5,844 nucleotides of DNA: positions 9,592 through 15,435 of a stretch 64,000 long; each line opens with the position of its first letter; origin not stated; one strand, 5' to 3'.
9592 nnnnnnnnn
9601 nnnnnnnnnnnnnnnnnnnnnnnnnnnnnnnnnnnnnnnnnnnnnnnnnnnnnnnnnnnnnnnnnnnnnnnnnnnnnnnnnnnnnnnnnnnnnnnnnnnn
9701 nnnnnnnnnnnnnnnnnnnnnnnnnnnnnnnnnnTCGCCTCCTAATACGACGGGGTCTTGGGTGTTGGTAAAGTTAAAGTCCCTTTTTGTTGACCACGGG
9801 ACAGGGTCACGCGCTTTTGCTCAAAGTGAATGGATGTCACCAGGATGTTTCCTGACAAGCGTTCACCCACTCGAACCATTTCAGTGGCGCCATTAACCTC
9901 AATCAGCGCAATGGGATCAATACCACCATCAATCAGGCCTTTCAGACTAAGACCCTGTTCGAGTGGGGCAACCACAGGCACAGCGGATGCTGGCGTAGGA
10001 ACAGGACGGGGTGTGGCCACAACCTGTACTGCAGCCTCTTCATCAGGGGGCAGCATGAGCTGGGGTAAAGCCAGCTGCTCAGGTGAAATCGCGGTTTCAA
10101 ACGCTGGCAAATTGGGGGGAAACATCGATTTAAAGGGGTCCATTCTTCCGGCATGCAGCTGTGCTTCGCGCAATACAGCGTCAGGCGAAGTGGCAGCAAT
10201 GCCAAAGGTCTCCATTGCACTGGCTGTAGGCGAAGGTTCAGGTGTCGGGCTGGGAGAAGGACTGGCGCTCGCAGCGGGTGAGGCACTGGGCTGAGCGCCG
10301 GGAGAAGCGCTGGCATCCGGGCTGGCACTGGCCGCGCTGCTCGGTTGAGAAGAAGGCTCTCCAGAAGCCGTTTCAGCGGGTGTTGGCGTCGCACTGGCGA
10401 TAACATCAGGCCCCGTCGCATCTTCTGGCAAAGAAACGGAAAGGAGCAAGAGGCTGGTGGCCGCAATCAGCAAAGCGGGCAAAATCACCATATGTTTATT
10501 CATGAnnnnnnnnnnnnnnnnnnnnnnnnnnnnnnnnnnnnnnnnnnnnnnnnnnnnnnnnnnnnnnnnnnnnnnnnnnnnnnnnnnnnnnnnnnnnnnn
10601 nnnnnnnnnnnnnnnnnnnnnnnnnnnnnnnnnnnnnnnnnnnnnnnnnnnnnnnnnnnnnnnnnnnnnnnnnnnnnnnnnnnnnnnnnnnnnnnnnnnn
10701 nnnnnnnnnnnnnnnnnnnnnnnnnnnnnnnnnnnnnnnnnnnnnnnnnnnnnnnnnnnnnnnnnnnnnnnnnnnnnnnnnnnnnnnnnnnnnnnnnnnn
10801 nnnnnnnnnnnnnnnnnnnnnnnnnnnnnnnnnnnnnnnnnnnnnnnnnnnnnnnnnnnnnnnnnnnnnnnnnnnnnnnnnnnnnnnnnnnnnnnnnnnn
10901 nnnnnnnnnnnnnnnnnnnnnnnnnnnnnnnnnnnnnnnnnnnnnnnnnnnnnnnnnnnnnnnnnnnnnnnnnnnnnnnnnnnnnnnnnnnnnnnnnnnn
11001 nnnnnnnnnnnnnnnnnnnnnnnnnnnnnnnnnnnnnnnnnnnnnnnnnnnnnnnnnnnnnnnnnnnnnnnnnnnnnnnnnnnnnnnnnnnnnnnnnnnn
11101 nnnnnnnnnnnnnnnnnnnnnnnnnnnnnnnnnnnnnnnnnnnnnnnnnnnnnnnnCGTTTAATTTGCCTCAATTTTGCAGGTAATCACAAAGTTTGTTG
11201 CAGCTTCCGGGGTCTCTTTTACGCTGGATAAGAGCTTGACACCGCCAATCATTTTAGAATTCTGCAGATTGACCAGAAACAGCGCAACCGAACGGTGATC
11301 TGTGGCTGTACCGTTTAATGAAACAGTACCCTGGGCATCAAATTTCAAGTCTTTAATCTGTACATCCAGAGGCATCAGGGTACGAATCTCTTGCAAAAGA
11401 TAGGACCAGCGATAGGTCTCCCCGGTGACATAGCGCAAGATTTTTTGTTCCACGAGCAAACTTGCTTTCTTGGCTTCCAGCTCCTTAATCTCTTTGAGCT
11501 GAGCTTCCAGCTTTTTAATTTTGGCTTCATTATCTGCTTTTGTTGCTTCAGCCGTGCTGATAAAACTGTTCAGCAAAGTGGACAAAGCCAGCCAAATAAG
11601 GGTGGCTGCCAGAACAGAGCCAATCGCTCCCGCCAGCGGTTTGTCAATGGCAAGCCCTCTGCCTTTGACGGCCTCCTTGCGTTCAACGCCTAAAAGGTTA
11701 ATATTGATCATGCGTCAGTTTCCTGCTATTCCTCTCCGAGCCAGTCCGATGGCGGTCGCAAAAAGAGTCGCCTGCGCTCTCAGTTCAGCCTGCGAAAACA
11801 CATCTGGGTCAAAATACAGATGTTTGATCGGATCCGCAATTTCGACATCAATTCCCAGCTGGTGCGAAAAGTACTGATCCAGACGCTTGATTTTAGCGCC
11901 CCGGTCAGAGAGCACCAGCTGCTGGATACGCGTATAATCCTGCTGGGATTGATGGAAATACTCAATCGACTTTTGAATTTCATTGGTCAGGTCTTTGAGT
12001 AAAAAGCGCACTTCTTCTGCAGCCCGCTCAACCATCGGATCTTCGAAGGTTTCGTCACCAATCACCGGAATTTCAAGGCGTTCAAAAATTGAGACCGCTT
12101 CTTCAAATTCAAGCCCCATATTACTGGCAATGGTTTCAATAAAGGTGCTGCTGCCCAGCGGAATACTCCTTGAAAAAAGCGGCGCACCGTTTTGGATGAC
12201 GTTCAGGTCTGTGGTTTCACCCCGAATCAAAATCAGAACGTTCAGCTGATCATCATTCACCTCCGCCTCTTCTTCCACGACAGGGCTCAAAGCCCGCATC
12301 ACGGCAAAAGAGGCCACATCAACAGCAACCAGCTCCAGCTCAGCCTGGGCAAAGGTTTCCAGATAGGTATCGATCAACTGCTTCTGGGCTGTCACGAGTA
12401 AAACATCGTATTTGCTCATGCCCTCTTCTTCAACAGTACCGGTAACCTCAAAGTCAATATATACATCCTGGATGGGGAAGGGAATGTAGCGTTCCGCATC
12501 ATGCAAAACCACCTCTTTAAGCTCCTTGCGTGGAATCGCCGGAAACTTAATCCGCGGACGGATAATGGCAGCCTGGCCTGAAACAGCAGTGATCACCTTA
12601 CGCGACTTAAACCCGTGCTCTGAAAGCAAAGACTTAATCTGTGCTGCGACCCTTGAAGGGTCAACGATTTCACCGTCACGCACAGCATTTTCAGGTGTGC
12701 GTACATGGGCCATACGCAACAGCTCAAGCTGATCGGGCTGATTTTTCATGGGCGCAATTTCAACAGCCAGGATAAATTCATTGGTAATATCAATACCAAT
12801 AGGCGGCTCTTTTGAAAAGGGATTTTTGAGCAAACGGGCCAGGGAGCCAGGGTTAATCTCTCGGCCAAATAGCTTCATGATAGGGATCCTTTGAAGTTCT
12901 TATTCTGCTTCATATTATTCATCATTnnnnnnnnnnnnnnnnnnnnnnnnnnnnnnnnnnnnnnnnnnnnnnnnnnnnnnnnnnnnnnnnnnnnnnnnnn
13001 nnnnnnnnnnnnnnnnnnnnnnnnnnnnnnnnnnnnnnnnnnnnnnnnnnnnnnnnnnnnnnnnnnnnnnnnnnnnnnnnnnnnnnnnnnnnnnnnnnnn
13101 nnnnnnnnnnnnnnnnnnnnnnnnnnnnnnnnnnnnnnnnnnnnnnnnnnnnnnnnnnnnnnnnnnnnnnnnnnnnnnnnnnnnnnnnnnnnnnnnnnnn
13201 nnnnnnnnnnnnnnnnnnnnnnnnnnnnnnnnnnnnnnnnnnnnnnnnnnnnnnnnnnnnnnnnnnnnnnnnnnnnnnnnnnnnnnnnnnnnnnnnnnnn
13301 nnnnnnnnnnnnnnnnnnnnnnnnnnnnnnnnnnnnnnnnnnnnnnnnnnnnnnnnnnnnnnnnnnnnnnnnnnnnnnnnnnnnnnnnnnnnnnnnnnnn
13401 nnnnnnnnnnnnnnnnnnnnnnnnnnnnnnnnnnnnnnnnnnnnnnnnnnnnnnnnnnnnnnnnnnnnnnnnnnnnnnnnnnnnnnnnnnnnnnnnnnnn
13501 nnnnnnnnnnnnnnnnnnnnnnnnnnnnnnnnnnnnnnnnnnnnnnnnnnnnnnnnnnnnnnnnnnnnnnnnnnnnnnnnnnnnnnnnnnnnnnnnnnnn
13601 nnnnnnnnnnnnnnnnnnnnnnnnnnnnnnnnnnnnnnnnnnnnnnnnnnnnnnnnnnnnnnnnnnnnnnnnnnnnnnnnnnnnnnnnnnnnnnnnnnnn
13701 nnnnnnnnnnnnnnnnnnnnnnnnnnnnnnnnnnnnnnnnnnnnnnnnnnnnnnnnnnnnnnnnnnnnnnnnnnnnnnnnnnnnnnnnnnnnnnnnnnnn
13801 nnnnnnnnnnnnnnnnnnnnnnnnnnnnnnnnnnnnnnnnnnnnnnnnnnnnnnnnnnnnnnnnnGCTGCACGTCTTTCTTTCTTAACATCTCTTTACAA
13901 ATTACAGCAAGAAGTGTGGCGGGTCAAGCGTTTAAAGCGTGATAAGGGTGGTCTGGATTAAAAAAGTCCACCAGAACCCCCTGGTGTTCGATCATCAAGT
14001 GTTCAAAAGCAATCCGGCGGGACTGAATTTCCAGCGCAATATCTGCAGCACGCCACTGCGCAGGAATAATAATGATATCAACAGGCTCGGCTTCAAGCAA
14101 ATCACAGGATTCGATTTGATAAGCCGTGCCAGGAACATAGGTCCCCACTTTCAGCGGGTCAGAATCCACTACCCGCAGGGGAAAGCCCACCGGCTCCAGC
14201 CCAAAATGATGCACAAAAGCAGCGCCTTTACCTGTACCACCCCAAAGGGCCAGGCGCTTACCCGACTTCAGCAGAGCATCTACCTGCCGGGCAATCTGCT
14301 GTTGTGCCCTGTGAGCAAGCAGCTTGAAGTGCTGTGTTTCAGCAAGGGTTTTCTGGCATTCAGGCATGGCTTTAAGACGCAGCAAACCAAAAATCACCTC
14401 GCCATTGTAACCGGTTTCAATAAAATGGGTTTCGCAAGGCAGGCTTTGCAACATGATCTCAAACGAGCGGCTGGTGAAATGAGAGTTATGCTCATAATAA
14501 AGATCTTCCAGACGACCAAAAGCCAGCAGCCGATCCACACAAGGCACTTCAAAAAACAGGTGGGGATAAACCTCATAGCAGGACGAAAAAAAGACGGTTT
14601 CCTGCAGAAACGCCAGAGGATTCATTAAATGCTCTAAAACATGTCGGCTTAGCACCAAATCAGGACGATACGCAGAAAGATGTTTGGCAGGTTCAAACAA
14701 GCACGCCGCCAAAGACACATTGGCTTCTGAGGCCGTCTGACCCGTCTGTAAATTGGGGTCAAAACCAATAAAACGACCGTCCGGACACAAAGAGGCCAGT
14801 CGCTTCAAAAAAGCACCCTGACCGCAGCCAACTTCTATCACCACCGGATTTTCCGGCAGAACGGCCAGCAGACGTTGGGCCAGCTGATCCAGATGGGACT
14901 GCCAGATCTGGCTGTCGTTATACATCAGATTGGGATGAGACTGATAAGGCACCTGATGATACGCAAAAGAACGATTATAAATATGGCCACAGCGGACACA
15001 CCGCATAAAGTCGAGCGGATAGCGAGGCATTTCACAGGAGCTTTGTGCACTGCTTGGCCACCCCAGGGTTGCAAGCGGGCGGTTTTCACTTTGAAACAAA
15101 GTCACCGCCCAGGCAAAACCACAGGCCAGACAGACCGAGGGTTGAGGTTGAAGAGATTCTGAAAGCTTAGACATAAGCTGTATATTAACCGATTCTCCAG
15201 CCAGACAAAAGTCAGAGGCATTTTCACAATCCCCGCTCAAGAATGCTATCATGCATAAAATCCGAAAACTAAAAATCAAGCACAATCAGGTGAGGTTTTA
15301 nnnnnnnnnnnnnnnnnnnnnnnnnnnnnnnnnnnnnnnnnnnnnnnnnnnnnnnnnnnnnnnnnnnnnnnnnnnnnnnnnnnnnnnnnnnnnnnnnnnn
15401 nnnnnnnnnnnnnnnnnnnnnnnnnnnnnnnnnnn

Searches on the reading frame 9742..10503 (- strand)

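Call 7: search_protein_families(library=pfam, proteins=[window:9742-10503:-], max_evalue=0.01)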
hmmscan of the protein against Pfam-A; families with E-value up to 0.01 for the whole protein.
window:9742-10503:- (253 aa): 1 family
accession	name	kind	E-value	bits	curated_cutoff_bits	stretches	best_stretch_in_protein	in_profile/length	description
PF11356.14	T2SSC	-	0.0033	17.7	27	1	184-244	79-140/141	Type II secretion system protein C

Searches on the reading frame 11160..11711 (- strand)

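Call 7: search_protein_families(library=pfam, proteins=[window:11160-11711:-], max_evalue=0.01)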
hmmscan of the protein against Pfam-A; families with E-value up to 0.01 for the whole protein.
window:11160-11711:- (183 aa): 3 families
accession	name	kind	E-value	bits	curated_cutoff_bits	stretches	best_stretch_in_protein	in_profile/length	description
PF05137.18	PilN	-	7.9e-13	48.7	22.8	1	105-180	2-78/78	Fimbrial assembly protein (PilN)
PF14643.11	DUF4455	-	0.0016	17.6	30.4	1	45-97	263-315/469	Domain of unknown function (DUF4455)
PF04612.17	T2SSM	-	0.0022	18.6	27.8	1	26-125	18-119/160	Type II secretion system (T2SS), protein M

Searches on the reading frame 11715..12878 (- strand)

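Call 7: search_protein_families(library=pfam, proteins=[window:11715-12878:-], max_evalue=0.01)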
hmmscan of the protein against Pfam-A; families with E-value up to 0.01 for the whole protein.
window:11715-12878:- (387 aa): 3 families
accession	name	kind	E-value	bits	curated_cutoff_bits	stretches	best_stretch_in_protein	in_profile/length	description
PF11104.14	PilM_2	-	1.8e-49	169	27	1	28-382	1-338/340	Type IV pilus assembly protein PilM;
PF14450.12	FtsA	-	2.6e-06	28.2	31.8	1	220-363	7-114/127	Cell division protein FtsA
PF06723.19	MreB_Mbl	-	0.0054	16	27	0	206-259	140-193/327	MreB/Mbl protein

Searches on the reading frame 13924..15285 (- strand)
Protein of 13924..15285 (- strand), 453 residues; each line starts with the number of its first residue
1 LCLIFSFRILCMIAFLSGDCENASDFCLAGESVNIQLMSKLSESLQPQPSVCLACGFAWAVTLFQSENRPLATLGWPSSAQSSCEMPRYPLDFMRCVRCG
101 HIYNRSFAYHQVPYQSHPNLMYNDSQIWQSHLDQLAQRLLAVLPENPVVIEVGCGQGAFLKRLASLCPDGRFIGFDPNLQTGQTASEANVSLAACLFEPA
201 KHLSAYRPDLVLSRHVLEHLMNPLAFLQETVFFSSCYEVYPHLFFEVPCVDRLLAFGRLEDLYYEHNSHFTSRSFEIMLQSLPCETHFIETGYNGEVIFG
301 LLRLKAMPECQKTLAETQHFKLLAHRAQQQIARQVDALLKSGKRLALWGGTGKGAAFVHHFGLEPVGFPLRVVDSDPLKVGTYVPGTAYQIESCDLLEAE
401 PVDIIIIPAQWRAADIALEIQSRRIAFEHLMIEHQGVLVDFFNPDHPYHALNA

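Call 7: search_protein_families(library=pfam, proteins=[window:13924-15285:-], max_evalue=0.01)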
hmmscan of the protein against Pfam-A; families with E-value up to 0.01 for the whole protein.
window:13924-15285:- (453 aa): 8 families
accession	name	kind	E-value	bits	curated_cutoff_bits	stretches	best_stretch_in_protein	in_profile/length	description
PF13489.12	Methyltransf_23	-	1.4e-13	51.4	27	1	132-280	9-155/164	Methyltransferase domain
PF08484.17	Methyltransf_14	-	6e-09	36.3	23.5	1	313-415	39-139/160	C-methyltransferase C-terminal domain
PF08241.18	Methyltransf_11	-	2.2e-07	31.8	21.2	1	151-229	2-82/95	Methyltransferase domain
PF08242.18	Methyltransf_12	-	1.9e-06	28.9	30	1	150-229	1-87/98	Methyltransferase domain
PF13649.12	Methyltransf_25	-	1.7e-05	25.8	27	1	149-228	1-87/97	Methyltransferase domain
PF13847.12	Methyltransf_31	-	1.7e-05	25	27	1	148-229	6-96/145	Methyltransferase domain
PF02390.23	Methyltransf_4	-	0.00049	20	24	1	146-178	2-34/173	Putative methyltransferase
PF24675.1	NpmA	-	0.0026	17.5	60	1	146-181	24-59/214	16S rRNA (adenine(1408)-N(1))-methyltransferase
